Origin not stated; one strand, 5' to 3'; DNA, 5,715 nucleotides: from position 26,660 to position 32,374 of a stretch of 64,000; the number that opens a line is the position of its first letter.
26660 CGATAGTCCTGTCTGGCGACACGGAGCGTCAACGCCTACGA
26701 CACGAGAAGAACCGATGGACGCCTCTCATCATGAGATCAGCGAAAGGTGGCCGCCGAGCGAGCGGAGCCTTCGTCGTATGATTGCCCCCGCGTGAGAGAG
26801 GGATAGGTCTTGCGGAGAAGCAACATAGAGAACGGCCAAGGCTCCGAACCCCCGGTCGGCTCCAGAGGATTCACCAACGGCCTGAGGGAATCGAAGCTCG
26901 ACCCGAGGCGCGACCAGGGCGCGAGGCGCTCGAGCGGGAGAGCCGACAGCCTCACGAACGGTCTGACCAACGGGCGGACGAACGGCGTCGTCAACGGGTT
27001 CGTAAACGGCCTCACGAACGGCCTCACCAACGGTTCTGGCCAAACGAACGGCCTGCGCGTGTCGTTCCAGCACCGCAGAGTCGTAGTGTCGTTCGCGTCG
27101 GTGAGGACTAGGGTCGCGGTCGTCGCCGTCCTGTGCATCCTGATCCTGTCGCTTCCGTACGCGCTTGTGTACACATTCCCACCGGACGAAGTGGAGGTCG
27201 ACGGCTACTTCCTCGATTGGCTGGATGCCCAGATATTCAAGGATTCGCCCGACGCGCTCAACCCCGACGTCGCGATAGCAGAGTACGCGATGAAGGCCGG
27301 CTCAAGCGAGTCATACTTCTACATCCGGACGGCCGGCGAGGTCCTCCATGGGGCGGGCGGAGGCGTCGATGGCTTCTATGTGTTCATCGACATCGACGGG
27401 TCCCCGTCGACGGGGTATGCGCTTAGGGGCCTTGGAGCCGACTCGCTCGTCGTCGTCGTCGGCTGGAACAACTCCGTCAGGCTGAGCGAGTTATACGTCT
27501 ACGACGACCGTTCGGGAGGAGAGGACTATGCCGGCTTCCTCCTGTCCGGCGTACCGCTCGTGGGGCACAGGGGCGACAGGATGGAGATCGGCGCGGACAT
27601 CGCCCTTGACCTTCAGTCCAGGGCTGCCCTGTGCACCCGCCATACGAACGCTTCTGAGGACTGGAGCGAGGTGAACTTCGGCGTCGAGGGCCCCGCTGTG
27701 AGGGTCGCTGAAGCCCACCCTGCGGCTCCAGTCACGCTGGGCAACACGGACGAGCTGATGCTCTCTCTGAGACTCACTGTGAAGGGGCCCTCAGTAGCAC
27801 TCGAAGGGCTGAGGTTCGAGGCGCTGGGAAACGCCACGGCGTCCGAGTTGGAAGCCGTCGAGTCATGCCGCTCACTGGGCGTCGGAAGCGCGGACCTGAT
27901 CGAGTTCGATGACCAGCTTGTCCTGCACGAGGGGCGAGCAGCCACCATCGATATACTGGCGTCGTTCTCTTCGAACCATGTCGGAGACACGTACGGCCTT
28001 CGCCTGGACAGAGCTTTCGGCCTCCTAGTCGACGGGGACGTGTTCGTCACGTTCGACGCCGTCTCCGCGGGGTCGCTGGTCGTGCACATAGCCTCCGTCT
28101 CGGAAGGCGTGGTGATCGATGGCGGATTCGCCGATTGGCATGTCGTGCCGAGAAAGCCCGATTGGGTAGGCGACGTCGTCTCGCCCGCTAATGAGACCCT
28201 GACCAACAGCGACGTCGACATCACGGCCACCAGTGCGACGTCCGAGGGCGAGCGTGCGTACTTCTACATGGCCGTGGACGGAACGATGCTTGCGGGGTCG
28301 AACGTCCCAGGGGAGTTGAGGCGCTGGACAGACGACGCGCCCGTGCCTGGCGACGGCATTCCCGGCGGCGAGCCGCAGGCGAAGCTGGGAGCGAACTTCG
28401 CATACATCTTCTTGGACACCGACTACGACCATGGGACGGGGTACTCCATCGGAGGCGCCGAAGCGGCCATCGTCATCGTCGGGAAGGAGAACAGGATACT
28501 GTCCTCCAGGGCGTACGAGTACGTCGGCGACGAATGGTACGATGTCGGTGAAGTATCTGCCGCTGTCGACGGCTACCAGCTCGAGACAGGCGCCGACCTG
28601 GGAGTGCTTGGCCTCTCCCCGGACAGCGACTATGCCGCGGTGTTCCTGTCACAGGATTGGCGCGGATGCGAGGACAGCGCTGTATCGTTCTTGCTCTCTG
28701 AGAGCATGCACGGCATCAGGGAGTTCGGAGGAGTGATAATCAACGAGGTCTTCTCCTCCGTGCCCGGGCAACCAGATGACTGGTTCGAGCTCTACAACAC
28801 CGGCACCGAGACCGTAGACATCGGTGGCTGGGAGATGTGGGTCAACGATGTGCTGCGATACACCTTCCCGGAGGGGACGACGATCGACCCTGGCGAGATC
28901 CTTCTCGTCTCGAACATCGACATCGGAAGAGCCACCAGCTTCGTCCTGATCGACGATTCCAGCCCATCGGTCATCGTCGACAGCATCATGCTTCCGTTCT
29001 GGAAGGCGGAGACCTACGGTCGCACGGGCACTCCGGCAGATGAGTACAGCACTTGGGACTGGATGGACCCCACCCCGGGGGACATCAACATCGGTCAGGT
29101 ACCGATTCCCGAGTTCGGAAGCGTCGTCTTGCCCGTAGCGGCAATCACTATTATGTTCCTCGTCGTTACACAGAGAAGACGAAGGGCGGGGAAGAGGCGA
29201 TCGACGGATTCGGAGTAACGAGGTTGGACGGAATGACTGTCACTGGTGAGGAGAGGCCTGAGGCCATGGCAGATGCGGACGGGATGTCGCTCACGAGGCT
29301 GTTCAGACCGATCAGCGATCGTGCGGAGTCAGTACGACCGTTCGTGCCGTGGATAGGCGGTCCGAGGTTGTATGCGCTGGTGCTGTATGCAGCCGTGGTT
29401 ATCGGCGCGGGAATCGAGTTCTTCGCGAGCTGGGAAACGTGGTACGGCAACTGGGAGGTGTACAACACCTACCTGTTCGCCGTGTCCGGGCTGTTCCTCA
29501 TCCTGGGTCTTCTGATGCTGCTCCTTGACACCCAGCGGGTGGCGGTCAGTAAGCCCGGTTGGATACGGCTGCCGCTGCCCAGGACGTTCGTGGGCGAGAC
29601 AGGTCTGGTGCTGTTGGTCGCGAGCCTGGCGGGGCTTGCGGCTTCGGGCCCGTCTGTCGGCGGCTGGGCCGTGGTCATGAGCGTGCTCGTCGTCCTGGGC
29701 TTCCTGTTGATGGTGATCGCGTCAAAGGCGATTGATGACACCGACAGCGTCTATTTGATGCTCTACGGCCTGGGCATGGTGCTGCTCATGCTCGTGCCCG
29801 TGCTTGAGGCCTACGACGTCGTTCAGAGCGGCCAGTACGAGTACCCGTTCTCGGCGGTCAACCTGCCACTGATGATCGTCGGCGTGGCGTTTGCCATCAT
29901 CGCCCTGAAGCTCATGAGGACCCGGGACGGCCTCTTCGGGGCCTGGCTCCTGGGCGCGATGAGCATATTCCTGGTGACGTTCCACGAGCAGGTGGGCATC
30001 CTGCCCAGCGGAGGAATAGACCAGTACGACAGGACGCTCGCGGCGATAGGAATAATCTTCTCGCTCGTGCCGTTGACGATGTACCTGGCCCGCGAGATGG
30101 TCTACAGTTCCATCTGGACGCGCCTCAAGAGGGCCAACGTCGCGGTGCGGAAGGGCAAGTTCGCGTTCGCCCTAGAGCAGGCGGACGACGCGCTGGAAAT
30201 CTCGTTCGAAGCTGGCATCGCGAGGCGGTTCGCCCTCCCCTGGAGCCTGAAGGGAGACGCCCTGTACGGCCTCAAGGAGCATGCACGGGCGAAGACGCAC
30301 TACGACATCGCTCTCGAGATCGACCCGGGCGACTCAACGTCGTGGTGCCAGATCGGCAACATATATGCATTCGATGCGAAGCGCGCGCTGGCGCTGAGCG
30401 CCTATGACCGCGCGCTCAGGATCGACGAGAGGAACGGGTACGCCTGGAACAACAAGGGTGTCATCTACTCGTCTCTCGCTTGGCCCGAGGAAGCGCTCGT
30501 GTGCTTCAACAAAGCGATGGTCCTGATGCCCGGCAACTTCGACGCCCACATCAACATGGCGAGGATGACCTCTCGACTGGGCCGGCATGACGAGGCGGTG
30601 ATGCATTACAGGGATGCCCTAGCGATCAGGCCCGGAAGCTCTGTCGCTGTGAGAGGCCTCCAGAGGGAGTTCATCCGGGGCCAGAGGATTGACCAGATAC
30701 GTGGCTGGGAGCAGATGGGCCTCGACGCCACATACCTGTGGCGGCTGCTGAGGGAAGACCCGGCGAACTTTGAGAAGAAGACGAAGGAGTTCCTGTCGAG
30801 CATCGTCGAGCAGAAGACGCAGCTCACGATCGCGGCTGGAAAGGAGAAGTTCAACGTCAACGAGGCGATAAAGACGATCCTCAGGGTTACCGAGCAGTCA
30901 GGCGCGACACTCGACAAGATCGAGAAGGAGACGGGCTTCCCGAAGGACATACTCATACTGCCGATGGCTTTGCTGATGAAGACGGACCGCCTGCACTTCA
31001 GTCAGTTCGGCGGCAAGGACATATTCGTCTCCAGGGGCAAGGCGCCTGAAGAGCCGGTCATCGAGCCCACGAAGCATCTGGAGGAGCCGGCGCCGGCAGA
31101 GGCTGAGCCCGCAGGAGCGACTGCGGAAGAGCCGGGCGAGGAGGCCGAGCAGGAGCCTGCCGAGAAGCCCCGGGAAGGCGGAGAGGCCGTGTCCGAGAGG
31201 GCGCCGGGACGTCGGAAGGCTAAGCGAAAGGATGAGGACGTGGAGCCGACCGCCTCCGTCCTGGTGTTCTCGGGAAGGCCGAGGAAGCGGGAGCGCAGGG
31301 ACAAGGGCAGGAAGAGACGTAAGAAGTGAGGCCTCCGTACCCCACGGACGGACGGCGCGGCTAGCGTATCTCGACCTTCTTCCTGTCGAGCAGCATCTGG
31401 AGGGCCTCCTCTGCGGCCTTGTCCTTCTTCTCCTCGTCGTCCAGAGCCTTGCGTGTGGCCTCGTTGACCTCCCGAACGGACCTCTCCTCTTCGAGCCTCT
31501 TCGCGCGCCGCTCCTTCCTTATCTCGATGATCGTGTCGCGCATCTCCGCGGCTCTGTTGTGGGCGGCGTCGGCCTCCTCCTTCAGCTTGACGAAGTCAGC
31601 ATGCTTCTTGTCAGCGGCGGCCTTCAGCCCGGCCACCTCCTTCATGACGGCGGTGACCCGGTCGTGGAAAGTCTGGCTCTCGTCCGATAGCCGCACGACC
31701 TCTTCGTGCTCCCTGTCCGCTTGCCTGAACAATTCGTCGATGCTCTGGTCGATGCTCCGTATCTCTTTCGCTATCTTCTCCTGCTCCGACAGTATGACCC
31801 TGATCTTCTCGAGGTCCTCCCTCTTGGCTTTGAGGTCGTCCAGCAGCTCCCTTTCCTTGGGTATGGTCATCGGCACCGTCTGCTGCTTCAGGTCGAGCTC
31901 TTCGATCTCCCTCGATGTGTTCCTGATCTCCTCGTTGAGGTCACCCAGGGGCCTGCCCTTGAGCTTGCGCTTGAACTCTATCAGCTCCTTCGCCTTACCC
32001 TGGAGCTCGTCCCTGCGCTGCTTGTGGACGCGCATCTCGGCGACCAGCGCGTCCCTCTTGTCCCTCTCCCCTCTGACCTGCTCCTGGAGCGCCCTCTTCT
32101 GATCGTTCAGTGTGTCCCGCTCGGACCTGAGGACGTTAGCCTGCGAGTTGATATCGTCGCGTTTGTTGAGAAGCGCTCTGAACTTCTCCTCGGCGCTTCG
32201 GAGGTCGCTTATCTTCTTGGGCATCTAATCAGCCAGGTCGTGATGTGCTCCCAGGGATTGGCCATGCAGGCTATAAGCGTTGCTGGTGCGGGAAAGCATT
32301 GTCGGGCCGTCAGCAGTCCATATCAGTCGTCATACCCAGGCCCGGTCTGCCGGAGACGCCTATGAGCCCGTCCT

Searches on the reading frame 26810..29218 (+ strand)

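Call 10: search_protein_families(library=pfam, proteins=[window:26810-29218:+], max_evalue=0.0001)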
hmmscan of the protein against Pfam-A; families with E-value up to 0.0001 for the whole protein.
window:26810-29218:+ (802 aa): 1 family
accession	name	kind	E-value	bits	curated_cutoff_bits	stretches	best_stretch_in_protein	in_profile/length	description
PF00932.25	LTD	-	4.7e-12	46.7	34.3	1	640-703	6-70/109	Lamin Tail Domain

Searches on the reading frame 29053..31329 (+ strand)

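Call 10: search_protein_families(library=pfam, proteins=[window:29053-31329:+], max_evalue=0.0001)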
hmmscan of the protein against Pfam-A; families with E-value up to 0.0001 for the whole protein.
window:29053-31329:+ (758 aa): 8 families
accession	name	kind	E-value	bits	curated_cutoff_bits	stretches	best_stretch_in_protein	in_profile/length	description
PF00515.34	TPR_1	-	2.5e-20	71.8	27.8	0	463-494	2-33/34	Tetratricopeptide repeat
PF07719.23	TPR_2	-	3.2e-19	67.8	27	0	396-427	3-34/34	Tetratricopeptide repeat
PF13181.12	TPR_8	-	1.5e-15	56.4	25.7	0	464-488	3-27/34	Tetratricopeptide repeat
PF13431.12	TPR_17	-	1.8e-13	50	24.4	0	450-482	1-33/34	Tetratricopeptide repeat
PF13414.12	TPR_11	-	6.4e-13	48.6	26.8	0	447-472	13-38/42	TPR repeat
PF13424.12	TPR_12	-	3e-12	47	30.1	0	464-526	5-75/77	Tetratricopeptide repeat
PF13432.12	TPR_16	-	2.4e-07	31.5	32.7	0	358-427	1-64/65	Tetratricopeptide repeat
PF13428.12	TPR_14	-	2.5e-07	31.1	23.5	0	498-534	3-39/44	Tetratricopeptide repeat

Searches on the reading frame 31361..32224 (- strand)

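Call 19: search_protein_families(library=pfam, proteins=[window:31361-32224:-], max_evalue=0.0001)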
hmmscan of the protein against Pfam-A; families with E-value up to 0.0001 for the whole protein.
window:31361-32224:- (287 aa): 1 family
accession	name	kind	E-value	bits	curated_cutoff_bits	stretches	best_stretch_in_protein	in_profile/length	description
PF23435.1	DUF7121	-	1.1e-16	61.6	29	1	18-264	44-286/307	Family of unknown function (DUF7121)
